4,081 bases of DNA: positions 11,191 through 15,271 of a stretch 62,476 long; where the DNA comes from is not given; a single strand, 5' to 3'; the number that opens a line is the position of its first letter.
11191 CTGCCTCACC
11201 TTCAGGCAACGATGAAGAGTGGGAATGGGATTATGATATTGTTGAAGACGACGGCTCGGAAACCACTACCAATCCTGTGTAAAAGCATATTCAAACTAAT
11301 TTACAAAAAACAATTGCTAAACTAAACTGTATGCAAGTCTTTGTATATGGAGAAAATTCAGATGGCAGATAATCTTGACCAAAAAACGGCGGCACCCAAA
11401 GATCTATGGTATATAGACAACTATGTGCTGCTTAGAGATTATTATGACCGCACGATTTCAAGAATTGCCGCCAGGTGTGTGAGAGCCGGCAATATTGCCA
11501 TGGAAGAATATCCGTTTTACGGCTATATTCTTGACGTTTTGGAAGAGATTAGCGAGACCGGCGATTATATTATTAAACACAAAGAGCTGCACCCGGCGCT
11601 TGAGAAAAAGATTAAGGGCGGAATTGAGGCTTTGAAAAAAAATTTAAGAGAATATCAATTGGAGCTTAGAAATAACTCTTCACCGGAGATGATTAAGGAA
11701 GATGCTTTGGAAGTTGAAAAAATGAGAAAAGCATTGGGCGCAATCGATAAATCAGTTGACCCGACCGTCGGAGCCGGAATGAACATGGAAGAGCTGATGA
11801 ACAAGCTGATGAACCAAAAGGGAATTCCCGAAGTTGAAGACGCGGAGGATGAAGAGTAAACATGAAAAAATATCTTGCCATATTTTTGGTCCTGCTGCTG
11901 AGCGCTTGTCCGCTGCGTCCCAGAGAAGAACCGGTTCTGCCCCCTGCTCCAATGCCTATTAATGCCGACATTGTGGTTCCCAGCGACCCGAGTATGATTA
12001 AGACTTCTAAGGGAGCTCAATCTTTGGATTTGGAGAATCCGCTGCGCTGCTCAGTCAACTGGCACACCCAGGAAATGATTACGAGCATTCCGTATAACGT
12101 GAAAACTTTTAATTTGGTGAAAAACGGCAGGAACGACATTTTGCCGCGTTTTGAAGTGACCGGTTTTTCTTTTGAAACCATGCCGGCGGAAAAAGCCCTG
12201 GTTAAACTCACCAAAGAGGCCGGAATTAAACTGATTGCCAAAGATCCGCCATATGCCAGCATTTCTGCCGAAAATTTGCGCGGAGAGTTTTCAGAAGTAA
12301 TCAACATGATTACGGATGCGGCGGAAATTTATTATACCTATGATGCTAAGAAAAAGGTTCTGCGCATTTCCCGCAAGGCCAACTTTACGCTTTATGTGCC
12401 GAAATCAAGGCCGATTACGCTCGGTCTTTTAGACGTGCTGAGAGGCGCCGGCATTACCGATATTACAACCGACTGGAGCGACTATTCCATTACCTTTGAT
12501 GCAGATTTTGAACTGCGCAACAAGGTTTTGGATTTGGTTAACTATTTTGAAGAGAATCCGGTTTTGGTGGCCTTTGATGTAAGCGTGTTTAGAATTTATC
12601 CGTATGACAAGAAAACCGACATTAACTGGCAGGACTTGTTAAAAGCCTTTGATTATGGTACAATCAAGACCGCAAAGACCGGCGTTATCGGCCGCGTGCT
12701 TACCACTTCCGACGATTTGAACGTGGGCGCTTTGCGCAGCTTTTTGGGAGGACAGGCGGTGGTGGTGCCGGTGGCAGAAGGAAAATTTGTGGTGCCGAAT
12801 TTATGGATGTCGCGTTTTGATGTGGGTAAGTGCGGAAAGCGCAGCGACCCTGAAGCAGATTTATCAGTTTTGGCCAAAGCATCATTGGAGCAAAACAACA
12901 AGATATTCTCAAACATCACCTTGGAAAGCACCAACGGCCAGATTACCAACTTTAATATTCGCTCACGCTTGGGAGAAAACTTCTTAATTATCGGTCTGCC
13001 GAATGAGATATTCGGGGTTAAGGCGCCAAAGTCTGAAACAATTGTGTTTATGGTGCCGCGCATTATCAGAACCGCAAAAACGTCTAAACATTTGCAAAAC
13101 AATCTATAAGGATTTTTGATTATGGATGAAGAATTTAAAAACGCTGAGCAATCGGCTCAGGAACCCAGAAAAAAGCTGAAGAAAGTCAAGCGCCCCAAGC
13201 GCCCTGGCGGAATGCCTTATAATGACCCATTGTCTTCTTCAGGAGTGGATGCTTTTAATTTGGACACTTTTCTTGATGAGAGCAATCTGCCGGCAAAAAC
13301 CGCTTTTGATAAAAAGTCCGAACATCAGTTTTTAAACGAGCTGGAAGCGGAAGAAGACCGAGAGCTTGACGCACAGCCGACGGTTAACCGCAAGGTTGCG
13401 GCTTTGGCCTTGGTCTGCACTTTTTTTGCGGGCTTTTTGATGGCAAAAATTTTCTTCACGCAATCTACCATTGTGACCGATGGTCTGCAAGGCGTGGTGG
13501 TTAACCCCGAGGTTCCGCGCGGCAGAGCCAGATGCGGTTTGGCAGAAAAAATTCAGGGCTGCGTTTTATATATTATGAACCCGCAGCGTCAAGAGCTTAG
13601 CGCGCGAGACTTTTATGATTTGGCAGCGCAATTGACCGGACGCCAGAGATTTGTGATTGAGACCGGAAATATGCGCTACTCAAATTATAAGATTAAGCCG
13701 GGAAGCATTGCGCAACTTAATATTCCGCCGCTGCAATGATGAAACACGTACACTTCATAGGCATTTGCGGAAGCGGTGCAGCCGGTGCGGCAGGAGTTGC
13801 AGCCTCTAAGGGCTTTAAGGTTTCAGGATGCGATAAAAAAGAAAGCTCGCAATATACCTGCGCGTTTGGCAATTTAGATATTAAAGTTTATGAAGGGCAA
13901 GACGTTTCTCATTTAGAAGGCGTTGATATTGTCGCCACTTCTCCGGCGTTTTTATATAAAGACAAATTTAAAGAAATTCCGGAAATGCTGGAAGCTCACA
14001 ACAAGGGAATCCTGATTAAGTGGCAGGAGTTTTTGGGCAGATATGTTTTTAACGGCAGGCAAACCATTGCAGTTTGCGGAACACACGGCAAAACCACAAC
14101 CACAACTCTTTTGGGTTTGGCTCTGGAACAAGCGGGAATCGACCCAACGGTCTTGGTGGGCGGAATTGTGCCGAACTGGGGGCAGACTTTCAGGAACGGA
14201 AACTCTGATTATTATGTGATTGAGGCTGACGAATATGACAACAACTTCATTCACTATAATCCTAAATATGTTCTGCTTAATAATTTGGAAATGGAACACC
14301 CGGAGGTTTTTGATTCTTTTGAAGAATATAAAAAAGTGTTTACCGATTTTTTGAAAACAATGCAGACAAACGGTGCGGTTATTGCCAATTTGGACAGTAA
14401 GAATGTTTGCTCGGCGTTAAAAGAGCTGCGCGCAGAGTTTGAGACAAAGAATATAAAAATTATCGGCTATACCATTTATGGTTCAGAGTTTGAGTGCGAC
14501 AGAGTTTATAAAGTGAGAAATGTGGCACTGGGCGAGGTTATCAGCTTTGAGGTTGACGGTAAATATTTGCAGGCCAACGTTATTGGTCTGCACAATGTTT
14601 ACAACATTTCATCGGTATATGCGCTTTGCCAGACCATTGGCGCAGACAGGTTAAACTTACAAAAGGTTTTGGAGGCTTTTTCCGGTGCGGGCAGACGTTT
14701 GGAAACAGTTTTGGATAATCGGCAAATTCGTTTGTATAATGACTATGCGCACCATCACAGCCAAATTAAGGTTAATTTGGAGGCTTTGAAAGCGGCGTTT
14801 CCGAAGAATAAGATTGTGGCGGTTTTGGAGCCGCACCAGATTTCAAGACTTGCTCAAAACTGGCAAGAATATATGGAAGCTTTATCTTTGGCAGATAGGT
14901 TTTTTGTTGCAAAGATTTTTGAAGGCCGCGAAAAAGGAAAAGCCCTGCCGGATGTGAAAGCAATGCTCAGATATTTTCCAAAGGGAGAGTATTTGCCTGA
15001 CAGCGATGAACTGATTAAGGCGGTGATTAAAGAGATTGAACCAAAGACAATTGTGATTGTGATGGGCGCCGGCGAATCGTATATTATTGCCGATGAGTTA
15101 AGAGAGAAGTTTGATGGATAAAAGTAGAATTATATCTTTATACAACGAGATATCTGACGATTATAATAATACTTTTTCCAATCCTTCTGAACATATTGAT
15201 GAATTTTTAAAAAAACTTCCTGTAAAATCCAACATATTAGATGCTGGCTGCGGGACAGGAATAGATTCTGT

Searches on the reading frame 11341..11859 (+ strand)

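Call 5: search_protein_families(library=pfam, proteins=[window:11341-11859:+], max_evalue=0.001)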
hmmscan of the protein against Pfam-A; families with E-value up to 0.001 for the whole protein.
window:11341-11859:+ (172 aa): 0 families

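Call 97: search_protein_families(library=ncbifam, proteins=[window:11341-11859:+], max_evalue=0.05)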
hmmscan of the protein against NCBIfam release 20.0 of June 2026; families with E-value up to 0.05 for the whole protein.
window:11341-11859:+ (172 aa): 1 family
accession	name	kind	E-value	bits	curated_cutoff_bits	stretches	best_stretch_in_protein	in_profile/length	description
TIGR01597.1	PYST-B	paralog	0.011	15.2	175.5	1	25-129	51-143/256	Plasmodium yoelii subtelomeric family PYST-B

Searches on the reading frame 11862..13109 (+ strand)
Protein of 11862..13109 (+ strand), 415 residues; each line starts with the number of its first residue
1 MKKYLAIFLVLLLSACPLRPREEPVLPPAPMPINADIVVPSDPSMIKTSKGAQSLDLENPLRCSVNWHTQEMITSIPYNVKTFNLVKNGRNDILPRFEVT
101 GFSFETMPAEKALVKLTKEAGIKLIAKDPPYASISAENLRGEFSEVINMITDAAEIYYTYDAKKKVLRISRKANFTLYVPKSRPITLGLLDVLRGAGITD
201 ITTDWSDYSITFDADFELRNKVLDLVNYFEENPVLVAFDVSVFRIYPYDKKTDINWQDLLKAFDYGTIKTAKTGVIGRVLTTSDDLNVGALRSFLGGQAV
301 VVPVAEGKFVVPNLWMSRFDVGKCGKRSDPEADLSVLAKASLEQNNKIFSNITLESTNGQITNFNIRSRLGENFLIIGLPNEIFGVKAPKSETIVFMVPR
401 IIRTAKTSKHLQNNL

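Call 5: search_protein_families(library=pfam, proteins=[window:11862-13109:+], max_evalue=0.001)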
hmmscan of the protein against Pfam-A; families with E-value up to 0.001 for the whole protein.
window:11862-13109:+ (415 aa): 0 families

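Call 76: search_solved_structures(query=window:11862-13109:+, max_evalue=1)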
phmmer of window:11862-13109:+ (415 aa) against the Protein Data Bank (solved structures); distinct sequences matched with E-value up to 1: 4.
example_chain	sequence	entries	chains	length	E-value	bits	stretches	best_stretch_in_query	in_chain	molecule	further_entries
1fue_A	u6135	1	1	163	0.0017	20.5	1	192-281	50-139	FLAVODOXIN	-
2bmv_A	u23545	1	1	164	0.003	19.7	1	192-281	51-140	FLAVODOXIN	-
2w5u_A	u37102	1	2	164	0.0031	19.7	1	192-281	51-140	Flavodoxin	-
6h3j_C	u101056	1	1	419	0.65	12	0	70-103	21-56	Plug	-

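Call 97: search_protein_families(library=ncbifam, proteins=[window:11862-13109:+], max_evalue=0.05)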
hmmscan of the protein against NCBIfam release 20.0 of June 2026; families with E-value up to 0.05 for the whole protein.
window:11862-13109:+ (415 aa): 0 families

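Call 99: predict_structure(protein=window:11862-13109:+)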
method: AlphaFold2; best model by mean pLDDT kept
length: 415 residues; sequences in the alignment: 1
mean_pLDDT: 33.2   pTM: 0.24
mean pLDDT of the five models: 33.2, 29.9, 29.4, 28.5, 26.4
residues with pLDDT >= 90: 0; 70-90: 1; 50-70: 36; < 50: 378
segments of 3 or more residues with pLDDT < 50: 20-188, 206-210, 214-415
pLDDT, mean of each block of 10 residues (from residue 1): 64 56 41 27 29 30 27 27 29 29 29 28 27 26 25 31 32 42 45 53 51 43 38 31 25 31 28 26 27 30 27 24 27 28 35 39 40 31 30 29 27 27
secondary structure, 60 per line:
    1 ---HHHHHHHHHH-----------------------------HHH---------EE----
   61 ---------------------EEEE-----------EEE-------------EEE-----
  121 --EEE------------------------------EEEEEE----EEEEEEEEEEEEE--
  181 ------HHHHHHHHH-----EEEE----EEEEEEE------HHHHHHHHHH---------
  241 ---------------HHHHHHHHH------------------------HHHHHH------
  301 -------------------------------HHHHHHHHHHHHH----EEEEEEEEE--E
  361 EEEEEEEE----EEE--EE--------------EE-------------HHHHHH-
elements in order: H4-13 E82-85 E97-99 E113-115 E123-125 E156-161 E166-178 H187-195 E201-204 E209-215 H222-231 H256-264 H289-294 H332-344 E349-357 E360-368 E373-375 H409-414

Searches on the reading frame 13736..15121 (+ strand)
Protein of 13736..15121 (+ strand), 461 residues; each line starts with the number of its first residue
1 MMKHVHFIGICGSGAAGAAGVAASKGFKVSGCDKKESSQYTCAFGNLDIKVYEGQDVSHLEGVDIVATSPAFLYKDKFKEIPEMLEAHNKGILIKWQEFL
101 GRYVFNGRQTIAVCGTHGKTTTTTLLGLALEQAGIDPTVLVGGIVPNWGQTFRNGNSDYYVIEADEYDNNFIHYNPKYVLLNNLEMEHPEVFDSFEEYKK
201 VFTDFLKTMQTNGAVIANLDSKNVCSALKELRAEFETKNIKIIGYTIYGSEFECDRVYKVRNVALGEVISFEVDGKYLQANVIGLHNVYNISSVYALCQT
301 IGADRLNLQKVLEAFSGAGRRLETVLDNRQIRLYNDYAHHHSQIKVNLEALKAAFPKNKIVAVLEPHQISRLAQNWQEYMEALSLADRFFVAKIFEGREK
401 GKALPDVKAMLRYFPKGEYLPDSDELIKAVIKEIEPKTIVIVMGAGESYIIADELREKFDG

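Call 5: search_protein_families(library=pfam, proteins=[window:13736-15121:+], max_evalue=0.001)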
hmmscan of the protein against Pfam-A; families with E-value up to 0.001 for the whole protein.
window:13736-15121:+ (461 aa): 3 families
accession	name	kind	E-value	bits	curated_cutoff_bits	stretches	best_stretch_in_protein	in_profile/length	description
PF08245.18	Mur_ligase_M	-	2.7e-19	70.4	24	1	113-297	1-199/200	Mur ligase middle domain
PF02875.26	Mur_ligase_C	-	1.1e-13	52.5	28.4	1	320-446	1-127/127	Mur ligase, glutamate ligase domain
PF01225.30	Mur_ligase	-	4.2e-10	40.3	21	1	4-102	1-89/95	Mur ligase family, catalytic domain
